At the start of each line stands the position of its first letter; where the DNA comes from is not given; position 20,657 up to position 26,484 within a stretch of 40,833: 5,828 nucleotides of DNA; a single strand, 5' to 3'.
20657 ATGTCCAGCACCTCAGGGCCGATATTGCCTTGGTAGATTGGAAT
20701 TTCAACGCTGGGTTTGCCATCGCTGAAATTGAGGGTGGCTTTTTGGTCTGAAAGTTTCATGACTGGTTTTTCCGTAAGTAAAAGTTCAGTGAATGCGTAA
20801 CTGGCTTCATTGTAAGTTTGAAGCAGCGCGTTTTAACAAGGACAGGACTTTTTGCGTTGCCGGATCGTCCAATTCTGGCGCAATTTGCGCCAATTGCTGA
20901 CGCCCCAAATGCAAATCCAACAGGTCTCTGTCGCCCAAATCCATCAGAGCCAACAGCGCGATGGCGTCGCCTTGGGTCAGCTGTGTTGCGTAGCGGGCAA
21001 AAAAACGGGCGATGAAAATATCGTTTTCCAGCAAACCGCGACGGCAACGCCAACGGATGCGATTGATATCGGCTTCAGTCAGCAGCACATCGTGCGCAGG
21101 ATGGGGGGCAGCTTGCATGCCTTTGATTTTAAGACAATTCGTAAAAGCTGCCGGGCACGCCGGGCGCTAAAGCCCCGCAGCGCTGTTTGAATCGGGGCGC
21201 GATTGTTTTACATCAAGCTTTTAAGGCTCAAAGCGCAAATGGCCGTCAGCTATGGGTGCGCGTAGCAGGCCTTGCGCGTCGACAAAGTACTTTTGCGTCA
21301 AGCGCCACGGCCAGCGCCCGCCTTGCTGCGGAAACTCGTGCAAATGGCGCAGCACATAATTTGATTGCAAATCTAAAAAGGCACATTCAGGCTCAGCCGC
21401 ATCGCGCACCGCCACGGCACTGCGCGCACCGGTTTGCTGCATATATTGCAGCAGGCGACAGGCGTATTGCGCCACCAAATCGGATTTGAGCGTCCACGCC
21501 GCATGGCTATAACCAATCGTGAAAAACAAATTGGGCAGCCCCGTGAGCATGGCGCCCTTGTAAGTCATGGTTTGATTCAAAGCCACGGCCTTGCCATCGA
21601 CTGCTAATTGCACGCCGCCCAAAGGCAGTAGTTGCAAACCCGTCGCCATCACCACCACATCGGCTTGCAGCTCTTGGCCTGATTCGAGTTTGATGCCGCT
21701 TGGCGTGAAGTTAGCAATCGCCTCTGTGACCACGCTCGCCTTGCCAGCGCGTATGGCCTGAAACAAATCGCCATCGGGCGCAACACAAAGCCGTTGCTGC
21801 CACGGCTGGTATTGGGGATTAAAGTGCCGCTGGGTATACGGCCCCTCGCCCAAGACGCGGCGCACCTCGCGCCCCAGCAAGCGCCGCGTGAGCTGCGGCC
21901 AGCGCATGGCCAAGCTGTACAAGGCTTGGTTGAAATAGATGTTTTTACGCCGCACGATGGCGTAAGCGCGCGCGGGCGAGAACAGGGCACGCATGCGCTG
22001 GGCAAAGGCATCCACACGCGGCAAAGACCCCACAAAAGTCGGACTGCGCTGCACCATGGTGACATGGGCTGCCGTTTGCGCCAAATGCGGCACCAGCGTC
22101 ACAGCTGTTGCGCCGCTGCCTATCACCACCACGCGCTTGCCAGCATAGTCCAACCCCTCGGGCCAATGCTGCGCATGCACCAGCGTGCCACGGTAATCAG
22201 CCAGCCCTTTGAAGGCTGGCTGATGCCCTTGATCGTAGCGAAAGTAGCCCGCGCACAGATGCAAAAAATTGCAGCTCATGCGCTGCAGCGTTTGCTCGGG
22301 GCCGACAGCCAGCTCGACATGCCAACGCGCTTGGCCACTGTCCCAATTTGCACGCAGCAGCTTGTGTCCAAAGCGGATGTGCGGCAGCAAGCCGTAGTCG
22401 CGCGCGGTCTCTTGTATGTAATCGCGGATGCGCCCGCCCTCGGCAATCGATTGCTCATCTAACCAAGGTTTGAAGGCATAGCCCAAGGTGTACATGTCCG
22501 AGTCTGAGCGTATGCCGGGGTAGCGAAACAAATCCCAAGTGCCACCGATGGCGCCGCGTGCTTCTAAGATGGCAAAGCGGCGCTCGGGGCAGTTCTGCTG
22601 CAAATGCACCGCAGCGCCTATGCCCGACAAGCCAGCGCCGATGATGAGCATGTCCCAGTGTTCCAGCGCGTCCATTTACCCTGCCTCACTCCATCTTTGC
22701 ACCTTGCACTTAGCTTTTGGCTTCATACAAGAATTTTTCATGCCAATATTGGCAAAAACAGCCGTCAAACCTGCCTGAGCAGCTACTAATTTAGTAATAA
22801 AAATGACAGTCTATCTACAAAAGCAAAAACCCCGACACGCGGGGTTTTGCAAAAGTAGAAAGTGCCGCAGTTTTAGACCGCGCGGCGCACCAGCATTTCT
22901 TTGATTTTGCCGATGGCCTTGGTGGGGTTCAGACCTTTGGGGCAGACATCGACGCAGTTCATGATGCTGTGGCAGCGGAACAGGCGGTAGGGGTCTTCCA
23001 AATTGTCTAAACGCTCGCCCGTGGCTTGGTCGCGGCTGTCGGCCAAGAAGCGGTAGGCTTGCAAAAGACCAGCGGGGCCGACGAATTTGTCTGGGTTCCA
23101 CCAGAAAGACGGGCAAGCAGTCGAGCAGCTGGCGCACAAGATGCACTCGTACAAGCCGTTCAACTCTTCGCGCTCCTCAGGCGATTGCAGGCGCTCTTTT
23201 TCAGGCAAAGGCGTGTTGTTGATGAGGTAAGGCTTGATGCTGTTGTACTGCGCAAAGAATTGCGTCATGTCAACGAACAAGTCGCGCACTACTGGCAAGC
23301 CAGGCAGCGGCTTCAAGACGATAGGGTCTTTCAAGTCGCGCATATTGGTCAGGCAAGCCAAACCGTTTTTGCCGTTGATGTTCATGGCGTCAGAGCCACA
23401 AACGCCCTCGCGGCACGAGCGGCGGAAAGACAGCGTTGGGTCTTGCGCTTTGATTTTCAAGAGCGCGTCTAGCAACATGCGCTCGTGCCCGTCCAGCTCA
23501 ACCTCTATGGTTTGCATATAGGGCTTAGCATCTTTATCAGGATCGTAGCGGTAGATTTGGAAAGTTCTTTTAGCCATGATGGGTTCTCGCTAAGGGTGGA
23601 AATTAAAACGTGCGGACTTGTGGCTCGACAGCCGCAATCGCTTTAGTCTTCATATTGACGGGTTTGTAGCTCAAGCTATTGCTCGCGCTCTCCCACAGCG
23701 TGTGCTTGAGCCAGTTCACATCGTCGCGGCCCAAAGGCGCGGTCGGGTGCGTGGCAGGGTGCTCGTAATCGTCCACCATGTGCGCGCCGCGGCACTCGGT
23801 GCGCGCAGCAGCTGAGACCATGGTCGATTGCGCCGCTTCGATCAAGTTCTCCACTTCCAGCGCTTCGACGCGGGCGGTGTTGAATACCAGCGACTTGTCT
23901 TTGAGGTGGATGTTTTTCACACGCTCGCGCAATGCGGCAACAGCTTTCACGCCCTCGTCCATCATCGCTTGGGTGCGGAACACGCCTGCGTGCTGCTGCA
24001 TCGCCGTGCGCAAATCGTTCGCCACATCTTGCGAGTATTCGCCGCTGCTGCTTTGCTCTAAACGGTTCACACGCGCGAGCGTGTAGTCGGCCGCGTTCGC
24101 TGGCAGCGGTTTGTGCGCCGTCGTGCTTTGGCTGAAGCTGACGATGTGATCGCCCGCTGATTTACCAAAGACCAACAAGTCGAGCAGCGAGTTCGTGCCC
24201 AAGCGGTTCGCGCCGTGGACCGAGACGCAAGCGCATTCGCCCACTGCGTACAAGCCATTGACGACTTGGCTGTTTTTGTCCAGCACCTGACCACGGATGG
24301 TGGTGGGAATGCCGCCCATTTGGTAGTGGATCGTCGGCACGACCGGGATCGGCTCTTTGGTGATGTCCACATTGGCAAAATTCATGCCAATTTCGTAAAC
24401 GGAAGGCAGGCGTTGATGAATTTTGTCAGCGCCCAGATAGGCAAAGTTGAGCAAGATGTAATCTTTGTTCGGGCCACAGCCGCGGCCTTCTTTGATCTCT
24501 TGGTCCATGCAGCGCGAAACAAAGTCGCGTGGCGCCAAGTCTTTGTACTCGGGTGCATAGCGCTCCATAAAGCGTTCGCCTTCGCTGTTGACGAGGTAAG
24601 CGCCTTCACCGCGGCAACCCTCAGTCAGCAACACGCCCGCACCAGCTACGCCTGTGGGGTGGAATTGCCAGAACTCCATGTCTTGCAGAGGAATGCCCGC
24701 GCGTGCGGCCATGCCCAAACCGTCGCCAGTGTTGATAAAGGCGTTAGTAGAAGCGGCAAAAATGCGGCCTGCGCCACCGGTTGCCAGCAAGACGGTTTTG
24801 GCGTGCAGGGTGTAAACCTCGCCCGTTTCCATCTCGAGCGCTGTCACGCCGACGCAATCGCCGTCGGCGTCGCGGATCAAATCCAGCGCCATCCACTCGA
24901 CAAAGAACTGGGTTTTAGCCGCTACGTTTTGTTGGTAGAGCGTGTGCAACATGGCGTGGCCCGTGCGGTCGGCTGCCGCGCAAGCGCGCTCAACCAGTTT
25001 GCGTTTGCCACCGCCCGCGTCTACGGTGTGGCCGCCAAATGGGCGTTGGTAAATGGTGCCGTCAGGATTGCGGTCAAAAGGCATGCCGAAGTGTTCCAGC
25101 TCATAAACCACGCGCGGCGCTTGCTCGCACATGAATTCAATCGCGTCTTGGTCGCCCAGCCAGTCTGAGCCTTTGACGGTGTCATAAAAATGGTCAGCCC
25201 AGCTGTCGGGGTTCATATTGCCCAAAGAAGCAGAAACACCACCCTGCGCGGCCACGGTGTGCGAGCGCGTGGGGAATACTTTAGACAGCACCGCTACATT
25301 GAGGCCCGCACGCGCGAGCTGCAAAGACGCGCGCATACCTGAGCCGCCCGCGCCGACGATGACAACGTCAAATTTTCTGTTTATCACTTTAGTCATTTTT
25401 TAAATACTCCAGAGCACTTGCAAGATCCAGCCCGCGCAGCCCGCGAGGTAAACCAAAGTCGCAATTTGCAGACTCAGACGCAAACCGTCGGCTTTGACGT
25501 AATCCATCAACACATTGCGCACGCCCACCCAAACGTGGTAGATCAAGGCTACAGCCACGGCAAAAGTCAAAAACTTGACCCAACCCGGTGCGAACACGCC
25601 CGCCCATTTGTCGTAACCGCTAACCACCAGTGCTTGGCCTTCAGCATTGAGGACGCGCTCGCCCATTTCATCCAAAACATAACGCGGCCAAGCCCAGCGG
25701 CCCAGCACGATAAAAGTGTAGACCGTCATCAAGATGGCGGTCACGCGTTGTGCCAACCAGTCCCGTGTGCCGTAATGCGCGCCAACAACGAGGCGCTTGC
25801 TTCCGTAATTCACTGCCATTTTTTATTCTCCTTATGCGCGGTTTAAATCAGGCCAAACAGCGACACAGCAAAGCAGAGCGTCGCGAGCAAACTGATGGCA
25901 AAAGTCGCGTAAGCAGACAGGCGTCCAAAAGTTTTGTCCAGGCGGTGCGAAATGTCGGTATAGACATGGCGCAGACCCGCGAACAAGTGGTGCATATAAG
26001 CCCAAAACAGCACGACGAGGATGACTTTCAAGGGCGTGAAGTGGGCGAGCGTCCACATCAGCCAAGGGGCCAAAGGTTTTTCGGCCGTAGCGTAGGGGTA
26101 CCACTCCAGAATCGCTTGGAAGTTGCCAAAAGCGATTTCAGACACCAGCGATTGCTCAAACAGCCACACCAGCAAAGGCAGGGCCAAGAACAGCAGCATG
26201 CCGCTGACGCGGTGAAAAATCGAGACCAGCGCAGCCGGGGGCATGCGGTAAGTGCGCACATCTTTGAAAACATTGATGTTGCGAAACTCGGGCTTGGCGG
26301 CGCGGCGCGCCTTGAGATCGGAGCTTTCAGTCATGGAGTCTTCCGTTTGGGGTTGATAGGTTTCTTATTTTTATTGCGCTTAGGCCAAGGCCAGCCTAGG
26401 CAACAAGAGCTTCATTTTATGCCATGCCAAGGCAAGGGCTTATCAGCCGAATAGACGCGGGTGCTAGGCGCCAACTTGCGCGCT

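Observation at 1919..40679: Nine copies of an unannotated intergenic repeat family with a 25-nt asymmetric core (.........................)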

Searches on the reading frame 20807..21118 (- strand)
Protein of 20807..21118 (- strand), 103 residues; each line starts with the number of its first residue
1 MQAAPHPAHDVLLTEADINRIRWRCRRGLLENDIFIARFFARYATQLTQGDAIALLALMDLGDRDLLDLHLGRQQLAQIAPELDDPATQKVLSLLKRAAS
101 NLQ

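Call 9: search_protein_families(library=ncbifam, proteins=[window:20807-21118:-])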
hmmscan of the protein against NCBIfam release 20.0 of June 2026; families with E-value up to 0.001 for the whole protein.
window:20807-21118:- (103 aa): 1 family
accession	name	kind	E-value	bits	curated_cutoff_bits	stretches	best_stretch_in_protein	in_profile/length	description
NF008130.0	PRK10878.1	equivalog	1.1e-06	28.5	120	1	19-70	7-58/88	FAD assembly factor SdhE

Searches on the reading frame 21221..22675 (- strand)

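Call 9: search_protein_families(library=ncbifam, proteins=[window:21221-22675:-])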
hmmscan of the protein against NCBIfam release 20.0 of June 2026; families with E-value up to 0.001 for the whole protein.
window:21221-22675:- (484 aa): 13 families
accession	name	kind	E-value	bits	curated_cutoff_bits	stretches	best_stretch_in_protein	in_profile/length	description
NF045818.1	Neo-PentlctneDsynPtlE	equivalog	4.6e-27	94.4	1100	1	7-216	49-263/587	neopentalenolactone/pentalenolactone D synthase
NF040505.1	ArsO_flavin_mono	equivalog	1e-15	58.1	425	1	8-216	2-197/346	ArsO family NAD(P)H-dependent flavin-containing monooxygenase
NF058570.1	trimeth_mono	equivalog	3.6e-09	36.2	675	1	83-197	100-212/443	trimethylamine monooxygenase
TIGR01292.1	TRX_reduct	equivalog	3.8e-08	32.5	343.45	0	177-215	139-177/300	thioredoxin-disulfide reductase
TIGR04018.1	Bthiol_YpdA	hypoth_equivalog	1.3e-05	24.2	339.9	1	8-213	1-186/316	YpdA family putative bacillithiol disulfide reductase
NF040770.1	hetero_SS_HdrA2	exception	6.2e-05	21.3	1100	0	180-222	140-182/777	CoB-CoM heterodisulfide reductase HdrA2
TIGR03143.1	AhpF_homolog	hypoth_equivalog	8.9e-05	21.2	687.65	0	154-215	118-179/555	putative alkyl hydroperoxide reductase F subunit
NF009409.0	PRK12770.1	subfamily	0.00022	20.4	343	0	170-210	164-205/360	putative glutamate synthase subunit beta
TIGR02053.1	MerA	equivalog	0.00026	20.1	454.45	0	153-214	144-202/465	mercury(II) reductase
TIGR01789.1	lycopene_cycl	equivalog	0.00038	19.7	215.2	0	8-50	1-45/370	lycopene beta-cyclase CrtY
TIGR00292.1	TIGR00292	equivalog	0.00058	19.2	148.3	0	6-46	21-59/254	sulfide-dependent adenosine diphosphate thiazole synthase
NF003585.0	PRK05249.1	equivalog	0.0008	18.1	465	0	5-46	5-44/464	Si-specific NAD(P)(+) transhydrogenase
NF009410.0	PRK12771.1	subfamily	0.00096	17.8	516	0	176-212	135-171/566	NAD(P)-binding protein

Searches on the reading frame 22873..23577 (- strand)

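Call 9: search_protein_families(library=ncbifam, proteins=[window:22873-23577:-])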
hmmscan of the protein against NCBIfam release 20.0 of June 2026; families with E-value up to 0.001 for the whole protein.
window:22873-23577:- (234 aa): 14 families
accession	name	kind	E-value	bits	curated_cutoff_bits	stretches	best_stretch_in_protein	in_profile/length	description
NF009225.0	PRK12575.1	subfamily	5.1e-133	441.7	443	1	3-234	4-235/235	succinate dehydrogenase/fumarate reductase iron-sulfur subunit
NF004616.0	PRK05950.1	subfamily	2.1e-114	380.6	228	1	2-233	4-237/238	succinate dehydrogenase iron-sulfur subunit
TIGR00384.1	dhsB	subfamily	2.3e-84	282.3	88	1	8-226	1-222/222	succinate dehydrogenase and fumarate reductase iron-sulfur protein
NF009226.0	PRK12576.1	equivalog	2.3e-60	204.6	344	1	5-228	11-236/317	succinate dehydrogenase/fumarate reductase iron-sulfur subunit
NF009227.0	PRK12577.1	equivalog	8.8e-55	185.7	349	1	5-232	4-241/330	succinate dehydrogenase/fumarate reductase iron-sulfur subunit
NF009051.0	PRK12385.1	equivalog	2e-54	184.6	333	1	5-226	8-229/244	succinate dehydrogenase/fumarate reductase iron-sulfur subunit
NF010071.0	PRK13552.1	equivalog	6.7e-41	140.1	264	1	5-231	6-237/241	fumarate reductase iron-sulfur subunit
NF004898.0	PRK06259.1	equivalog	2.8e-39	135.1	385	1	5-232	5-219/488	fumarate reductase (CoM/CoB) subunit TfrB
NF006391.0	PRK08640.1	equivalog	1.7e-34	118.9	244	1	5-227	8-237/254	succinate dehydrogenase iron-sulfur subunit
NF042952.1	MFR_FeS_SdhB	equivalog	1.1e-28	100.2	600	1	8-232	5-234/320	8-methylmenaquinol:fumarate reductase iron-sulfur subunit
NF009052.0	PRK12386.1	equivalog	2e-23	82.8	256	1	2-232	3-234/255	succinate dehydrogenase/fumarate reductase iron-sulfur subunit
NF005746.0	PRK07570.1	subfamily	7.9e-15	54.8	243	1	42-227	45-238/250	succinate dehydrogenase/fumarate reductase iron-sulfur subunit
NF038018.1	qmoC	equivalog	2.3e-05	24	300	0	191-232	53-94/360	quinone-interacting membrane-bound oxidoreductase complex subunit QmoC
NF008434.0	PRK11274.1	equivalog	0.00058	18.9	333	1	132-220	12-93/409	glycolate oxidase subunit GlcF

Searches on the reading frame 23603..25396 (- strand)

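Call 9: search_protein_families(library=ncbifam, proteins=[window:23603-25396:-])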
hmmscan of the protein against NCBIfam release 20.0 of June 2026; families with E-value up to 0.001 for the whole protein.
window:23603-25396:- (597 aa): 57 families (the best 25 are shown)
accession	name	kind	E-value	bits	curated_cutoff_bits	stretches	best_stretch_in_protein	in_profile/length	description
TIGR01816.1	sdhA_forward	equivalog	5.4e-268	889.9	727.35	1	7-597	1-584/584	succinate dehydrogenase flavoprotein subunit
TIGR01812.1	sdhA_frdA_Gneg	subfamily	2.5e-233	775.7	567.3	1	10-596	1-567/568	succinate dehydrogenase or fumarate reductase, flavoprotein subunit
NF004724.0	PRK06069.1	subfamily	4.4e-181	603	826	1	8-584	5-569/577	succinate dehydrogenase/fumarate reductase flavoprotein subunit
NF004613.0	PRK05945.1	equivalog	8.7e-181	602.4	824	1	8-595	3-573/575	succinate dehydrogenase/fumarate reductase flavoprotein subunit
NF006686.0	PRK09231.1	equivalog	2.6e-158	528.2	854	1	8-583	5-572/598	fumarate reductase (quinol) flavoprotein subunit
NF005037.0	PRK06452.1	equivalog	1.3e-153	512.6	862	1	8-583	5-557/566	succinate dehydrogenase flavoprotein subunit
TIGR01176.1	fum_red_Fp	equivalog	1.9e-151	505.6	932.7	1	9-584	4-571/580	fumarate reductase (quinol) flavoprotein subunit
NF042982.1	MFR_Fp_SdhA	equivalog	1.5e-139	466.2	1100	1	9-583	48-604/612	8-methylmenaquinol:fumarate reductase flavoprotein subunit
NF006383.0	PRK08626.1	equivalog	1.4e-132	443.2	663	1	9-585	6-589/657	fumarate reductase flavoprotein subunit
NF005866.0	PRK07803.1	equivalog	1.8e-125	419.5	819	2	1-284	1-291/631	fumarate reductase/succinate dehydrogenase flavoprotein subunit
NF004900.0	PRK06263.1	equivalog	2.7e-123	412.4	718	1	8-547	7-524/546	fumarate reductase (CoM/CoB) subunit TfrA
TIGR00551.1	nadB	equivalog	2.1e-109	366.4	452.75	1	8-544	2-488/489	L-aspartate oxidase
NF005636.0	PRK07395.1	subfamily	3.9e-106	355.5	723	1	4-548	8-538/560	L-aspartate oxidase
NF005867.0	PRK07804.1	equivalog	2.4e-103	346.3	639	1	7-547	17-519/548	L-aspartate oxidase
NF006392.0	PRK08641.1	equivalog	5.8e-103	345.5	855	1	9-595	4-577/593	succinate dehydrogenase flavoprotein subunit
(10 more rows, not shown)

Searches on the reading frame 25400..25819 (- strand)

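Call 24: search_protein_families(library=pfam, proteins=[window:25400-25819:-])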
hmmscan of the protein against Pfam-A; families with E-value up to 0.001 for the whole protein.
window:25400-25819:- (139 aa): 1 family
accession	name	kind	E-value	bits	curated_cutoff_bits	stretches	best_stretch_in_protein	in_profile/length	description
PF01127.27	Sdh_cyt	-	1.8e-11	44.6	25.8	1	8-124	10-117/122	Succinate dehydrogenase/Fumarate reductase transmembrane subunit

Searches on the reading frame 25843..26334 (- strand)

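Call 24: search_protein_families(library=pfam, proteins=[window:25843-26334:-])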
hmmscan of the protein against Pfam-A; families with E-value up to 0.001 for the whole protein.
window:25843-26334:- (163 aa): 1 family
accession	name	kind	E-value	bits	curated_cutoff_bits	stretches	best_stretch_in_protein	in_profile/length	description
PF01127.27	Sdh_cyt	-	2.8e-17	63.4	25.8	1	23-154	8-121/122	Succinate dehydrogenase/Fumarate reductase transmembrane subunit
